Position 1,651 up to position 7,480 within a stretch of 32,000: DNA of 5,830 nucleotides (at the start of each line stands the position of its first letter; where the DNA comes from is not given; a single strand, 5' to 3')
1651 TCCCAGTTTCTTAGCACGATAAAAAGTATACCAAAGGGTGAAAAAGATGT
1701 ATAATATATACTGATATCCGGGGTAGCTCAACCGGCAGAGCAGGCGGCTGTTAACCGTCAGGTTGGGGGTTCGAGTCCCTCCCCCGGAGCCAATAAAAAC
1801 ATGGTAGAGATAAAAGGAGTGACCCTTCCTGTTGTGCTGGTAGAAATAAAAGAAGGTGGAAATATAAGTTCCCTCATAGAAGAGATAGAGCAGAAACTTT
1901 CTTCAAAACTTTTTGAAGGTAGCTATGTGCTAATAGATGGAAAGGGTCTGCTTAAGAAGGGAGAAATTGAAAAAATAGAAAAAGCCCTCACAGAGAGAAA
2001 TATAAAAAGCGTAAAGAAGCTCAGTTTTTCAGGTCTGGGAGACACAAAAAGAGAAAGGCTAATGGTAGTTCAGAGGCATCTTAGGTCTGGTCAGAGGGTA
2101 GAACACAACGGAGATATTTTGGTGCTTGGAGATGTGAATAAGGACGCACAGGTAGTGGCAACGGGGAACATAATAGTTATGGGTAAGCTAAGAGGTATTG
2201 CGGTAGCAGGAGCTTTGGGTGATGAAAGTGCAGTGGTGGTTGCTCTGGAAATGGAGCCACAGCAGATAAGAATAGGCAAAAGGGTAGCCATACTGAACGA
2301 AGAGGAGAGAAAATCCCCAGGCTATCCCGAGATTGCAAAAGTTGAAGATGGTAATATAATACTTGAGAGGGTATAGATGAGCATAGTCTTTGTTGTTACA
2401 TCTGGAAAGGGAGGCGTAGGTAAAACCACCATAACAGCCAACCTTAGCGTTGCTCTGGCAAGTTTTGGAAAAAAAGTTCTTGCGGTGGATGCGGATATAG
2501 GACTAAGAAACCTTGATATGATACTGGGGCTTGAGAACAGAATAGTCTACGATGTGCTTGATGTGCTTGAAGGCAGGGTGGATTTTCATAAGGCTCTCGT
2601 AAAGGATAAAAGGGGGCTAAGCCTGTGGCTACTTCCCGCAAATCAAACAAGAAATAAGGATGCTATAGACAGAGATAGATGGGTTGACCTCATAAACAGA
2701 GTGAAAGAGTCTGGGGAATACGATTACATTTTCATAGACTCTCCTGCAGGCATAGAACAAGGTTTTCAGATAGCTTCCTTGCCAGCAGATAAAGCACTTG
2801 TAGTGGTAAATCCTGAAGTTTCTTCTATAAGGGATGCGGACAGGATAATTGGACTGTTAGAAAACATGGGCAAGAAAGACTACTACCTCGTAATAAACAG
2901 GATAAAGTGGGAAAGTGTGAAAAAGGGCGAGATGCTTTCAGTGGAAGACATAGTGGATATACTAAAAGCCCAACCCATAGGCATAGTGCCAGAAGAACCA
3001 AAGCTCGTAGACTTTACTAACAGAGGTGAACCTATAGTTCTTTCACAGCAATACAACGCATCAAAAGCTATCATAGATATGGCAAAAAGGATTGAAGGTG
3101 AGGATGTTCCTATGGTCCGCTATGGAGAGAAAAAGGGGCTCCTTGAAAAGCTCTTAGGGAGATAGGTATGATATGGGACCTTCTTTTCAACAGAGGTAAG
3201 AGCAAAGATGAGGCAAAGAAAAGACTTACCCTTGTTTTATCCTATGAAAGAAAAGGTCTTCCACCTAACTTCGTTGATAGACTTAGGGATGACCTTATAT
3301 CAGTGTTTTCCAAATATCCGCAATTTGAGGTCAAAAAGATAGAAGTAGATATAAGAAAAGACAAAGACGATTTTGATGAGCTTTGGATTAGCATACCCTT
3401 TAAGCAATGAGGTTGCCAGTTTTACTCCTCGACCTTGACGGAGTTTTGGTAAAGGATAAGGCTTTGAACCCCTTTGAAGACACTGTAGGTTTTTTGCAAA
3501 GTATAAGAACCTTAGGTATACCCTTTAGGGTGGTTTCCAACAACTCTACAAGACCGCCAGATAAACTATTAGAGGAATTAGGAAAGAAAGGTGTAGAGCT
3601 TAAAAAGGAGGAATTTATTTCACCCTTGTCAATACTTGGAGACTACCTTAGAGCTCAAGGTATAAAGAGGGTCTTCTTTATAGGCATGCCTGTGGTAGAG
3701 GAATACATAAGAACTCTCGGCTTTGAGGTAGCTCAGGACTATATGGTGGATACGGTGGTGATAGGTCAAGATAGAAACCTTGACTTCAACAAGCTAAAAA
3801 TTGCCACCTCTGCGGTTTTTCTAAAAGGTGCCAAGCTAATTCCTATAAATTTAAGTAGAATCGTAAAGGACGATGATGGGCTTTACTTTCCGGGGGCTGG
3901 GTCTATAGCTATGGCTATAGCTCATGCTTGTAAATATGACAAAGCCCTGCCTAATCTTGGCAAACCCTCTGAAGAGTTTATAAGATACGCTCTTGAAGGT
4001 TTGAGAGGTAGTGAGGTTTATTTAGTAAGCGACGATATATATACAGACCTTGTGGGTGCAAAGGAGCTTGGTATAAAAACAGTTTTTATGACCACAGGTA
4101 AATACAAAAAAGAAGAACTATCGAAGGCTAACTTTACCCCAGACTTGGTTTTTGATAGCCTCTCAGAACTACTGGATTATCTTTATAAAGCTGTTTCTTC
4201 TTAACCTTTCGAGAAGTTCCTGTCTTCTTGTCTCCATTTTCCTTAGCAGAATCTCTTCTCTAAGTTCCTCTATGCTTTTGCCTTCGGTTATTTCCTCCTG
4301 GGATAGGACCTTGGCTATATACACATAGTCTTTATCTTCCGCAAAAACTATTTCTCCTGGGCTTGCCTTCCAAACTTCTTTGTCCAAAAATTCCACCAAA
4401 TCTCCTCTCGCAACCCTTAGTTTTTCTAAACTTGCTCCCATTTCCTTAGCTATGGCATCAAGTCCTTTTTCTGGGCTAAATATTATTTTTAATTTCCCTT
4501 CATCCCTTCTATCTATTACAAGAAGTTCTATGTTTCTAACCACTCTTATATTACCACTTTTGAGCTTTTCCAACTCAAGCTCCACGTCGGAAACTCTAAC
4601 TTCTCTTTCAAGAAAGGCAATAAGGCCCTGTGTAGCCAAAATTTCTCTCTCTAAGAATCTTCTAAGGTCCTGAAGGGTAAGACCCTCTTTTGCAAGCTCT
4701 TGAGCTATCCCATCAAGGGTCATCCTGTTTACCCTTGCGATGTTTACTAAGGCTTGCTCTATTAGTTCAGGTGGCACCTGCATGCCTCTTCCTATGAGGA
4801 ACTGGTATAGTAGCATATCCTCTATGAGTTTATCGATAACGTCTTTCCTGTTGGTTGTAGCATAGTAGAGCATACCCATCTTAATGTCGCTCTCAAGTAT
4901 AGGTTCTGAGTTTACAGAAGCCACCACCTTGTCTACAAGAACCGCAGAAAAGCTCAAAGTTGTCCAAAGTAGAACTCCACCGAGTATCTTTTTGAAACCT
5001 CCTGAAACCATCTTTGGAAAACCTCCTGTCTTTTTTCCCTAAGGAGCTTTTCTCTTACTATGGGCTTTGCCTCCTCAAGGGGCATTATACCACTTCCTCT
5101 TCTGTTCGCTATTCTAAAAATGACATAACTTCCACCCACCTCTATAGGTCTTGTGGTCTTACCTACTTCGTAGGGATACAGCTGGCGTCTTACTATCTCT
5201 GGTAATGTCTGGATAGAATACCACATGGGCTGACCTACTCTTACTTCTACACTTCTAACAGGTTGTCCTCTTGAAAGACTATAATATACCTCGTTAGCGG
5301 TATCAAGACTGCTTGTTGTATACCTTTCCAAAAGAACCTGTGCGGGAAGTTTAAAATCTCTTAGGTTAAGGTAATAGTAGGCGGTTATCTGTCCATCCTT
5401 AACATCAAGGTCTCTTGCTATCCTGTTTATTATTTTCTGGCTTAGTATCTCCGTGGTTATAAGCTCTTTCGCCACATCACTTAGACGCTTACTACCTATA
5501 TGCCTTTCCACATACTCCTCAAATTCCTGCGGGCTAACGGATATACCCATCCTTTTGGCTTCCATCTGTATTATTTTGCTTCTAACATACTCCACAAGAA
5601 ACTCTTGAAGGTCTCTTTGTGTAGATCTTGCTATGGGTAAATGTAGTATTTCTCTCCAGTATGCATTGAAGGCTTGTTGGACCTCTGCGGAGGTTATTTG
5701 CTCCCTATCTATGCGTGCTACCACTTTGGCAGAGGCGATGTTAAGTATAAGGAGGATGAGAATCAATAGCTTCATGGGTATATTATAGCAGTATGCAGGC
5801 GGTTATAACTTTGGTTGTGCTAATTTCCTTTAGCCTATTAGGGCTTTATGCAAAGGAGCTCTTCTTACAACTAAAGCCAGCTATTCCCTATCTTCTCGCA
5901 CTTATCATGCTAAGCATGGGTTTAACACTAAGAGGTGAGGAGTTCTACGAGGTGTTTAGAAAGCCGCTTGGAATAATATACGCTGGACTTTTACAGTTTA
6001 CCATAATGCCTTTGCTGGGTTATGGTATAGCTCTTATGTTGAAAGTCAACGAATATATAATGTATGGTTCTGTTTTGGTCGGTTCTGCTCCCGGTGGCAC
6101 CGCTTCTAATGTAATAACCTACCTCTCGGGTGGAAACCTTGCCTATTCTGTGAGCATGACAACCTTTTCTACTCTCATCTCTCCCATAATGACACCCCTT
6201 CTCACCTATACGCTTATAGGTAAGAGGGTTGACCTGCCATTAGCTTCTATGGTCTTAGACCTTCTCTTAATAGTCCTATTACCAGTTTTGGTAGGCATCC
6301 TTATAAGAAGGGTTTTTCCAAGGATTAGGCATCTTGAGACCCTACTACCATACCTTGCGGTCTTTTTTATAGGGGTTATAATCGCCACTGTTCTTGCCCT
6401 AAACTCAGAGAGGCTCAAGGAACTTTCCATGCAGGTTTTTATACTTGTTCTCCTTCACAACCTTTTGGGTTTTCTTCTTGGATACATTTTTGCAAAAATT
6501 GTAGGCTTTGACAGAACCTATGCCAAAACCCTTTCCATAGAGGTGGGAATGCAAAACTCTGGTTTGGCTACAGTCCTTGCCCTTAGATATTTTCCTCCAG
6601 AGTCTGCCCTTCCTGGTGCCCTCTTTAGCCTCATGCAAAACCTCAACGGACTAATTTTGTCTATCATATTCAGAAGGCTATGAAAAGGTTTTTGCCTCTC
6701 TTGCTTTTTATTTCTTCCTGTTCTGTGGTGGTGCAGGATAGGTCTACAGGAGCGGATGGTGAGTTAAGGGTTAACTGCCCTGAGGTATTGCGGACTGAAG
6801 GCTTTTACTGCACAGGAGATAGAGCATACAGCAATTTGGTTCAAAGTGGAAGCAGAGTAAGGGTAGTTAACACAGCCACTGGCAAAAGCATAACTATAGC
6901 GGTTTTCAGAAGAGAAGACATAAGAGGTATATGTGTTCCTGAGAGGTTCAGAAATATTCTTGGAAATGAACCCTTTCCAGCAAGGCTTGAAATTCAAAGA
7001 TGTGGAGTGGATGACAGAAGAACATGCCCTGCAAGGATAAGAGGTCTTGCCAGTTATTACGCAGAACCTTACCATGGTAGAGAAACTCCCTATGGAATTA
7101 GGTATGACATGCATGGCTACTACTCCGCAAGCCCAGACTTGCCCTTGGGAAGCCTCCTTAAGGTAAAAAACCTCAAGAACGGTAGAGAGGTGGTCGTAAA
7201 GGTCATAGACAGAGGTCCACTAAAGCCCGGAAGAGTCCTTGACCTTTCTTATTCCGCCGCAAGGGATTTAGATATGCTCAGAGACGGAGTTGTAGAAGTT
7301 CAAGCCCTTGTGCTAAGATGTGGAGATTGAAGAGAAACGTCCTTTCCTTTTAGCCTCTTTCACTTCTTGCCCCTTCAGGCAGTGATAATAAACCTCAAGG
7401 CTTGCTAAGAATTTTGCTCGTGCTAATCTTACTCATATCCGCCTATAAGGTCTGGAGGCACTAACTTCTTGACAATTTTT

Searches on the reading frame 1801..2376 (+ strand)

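Call 56: search_protein_families(library=pfam, proteins=[window:1801-2376:+], max_evalue=0.00001)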
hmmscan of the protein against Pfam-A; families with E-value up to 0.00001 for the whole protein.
window:1801-2376:+ (191 aa): 1 family
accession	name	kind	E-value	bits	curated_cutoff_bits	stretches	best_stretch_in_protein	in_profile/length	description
PF03775.22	MinC_C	-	1.1e-32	112.5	33.2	1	89-188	1-101/102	Septum formation inhibitor MinC, C-terminal domain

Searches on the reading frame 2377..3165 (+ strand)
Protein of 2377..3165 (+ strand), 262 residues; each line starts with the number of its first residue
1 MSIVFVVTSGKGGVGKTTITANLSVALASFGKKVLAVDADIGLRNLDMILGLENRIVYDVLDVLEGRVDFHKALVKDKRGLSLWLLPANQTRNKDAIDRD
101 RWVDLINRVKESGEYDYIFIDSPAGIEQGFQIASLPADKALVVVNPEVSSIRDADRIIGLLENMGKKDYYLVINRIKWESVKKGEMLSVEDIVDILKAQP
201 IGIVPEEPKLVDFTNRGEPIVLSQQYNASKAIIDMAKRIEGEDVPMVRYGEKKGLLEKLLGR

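Call 56: search_protein_families(library=pfam, proteins=[window:2377-3165:+], max_evalue=0.00001)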
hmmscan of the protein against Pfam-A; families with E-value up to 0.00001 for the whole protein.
window:2377-3165:+ (262 aa): 7 families
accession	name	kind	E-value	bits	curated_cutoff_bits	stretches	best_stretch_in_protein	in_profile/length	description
PF01656.29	CbiA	-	1e-21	77.6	25.4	1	6-220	2-125/125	CobQ/CobB/MinD/ParA nucleotide binding domain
PF13614.12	AAA_31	-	9.1e-19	68.5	27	1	5-166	4-169/177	AAA domain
PF10609.15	ParA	-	4e-18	66.2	27.1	1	4-239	5-245/246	NUBPL iron-transfer P-loop NTPase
PF06564.18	CBP_BcsQ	-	1.8e-10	41.2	21.3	1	6-150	5-151/234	Cellulose biosynthesis protein BcsQ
PF02374.21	ArsA_ATPase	-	2.8e-10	40.3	24.3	1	5-40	3-38/305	Anion-transporting ATPase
PF09140.17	MipZ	-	1.8e-08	34.5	20.7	1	4-155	2-137/262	ATPase MipZ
PF00142.24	Fer4_NifH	-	4.3e-08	33.4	25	1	8-49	5-46/271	4Fe-4S iron sulfur cluster binding proteins, NifH/frxC family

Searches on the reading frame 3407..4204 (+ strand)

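Call 56: search_protein_families(library=pfam, proteins=[window:3407-4204:+], max_evalue=0.00001)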
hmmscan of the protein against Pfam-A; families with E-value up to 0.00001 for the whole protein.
window:3407-4204:+ (265 aa): 3 families
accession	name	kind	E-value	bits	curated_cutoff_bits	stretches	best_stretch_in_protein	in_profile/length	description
PF13344.12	Hydrolase_6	-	2.3e-19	69.8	27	1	7-107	2-101/101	Haloacid dehalogenase-like hydrolase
PF13242.12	Hydrolase_like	-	5.6e-19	68.3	22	1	184-255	2-75/75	HAD-hyrolase-like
PF00702.32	Hydrolase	-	8.3e-08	33.3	26.4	0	7-59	84-136/191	haloacid dehalogenase-like hydrolase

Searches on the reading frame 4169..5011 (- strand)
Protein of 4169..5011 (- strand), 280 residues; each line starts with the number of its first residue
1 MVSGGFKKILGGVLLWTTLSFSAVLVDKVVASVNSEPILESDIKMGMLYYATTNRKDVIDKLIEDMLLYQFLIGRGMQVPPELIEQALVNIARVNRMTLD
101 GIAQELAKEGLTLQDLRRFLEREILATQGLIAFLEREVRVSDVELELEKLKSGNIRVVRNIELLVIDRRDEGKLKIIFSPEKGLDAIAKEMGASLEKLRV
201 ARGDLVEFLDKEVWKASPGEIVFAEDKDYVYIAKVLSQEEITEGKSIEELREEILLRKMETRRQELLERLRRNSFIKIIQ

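Call 56: search_protein_families(library=pfam, proteins=[window:4169-5011:-], max_evalue=0.00001)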
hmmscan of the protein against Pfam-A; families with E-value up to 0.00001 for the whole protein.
window:4169-5011:- (280 aa): 1 family
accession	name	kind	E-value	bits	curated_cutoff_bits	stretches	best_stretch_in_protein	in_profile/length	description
PF09312.16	SurA_N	-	1e-13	51.9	30.8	1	52-127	40-115/118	SurA N-terminal domain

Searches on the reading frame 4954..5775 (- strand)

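Call 56: search_protein_families(library=pfam, proteins=[window:4954-5775:-], max_evalue=0.00001)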
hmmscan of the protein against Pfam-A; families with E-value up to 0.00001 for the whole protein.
window:4954-5775:- (273 aa): 2 families
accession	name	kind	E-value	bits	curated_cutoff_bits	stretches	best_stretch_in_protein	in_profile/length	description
PF13145.12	Rotamase_2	-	1.1e-09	39.6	27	1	125-238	1-121/121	PPIC-type PPIASE domain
PF13623.11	SurA_N_2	-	4.9e-06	26.9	28.5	0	14-91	38-121/145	SurA-like N-terminal domain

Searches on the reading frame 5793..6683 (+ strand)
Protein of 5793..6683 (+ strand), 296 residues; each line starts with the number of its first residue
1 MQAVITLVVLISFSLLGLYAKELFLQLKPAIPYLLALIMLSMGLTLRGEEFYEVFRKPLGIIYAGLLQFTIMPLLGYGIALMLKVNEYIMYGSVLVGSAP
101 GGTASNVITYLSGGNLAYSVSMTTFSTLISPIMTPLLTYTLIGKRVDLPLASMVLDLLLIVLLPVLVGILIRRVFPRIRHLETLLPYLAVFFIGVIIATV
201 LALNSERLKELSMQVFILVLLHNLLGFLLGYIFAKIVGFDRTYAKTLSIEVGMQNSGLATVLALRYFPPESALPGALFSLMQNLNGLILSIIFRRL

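Call 56: search_protein_families(library=pfam, proteins=[window:5793-6683:+], max_evalue=0.00001)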
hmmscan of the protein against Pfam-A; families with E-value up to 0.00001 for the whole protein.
window:5793-6683:+ (296 aa): 2 families
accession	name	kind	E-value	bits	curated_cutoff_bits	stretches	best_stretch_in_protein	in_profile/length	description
PF01758.21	SBF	-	5.7e-43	147.3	24.3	1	34-209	3-189/191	Sodium Bile acid symporter family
PF13593.11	SBF_like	-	6.9e-18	65.4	25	1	5-242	7-255/313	SBF-like CPA transporter family (DUF4137)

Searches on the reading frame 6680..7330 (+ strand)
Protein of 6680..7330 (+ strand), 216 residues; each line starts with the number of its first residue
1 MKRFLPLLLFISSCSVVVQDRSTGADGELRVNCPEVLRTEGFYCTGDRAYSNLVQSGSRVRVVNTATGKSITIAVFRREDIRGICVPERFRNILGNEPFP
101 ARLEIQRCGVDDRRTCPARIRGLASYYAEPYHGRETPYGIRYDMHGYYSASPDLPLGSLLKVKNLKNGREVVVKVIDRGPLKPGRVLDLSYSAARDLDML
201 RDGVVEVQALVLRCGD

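Call 56: search_protein_families(library=pfam, proteins=[window:6680-7330:+], max_evalue=0.00001)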
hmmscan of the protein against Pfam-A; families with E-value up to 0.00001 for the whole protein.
window:6680-7330:+ (216 aa): 1 family
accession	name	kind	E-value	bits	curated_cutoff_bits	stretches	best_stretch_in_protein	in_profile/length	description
PF03330.24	DPBB_1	-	6.1e-18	65.3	28.8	1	121-208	3-82/83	Lytic transglycolase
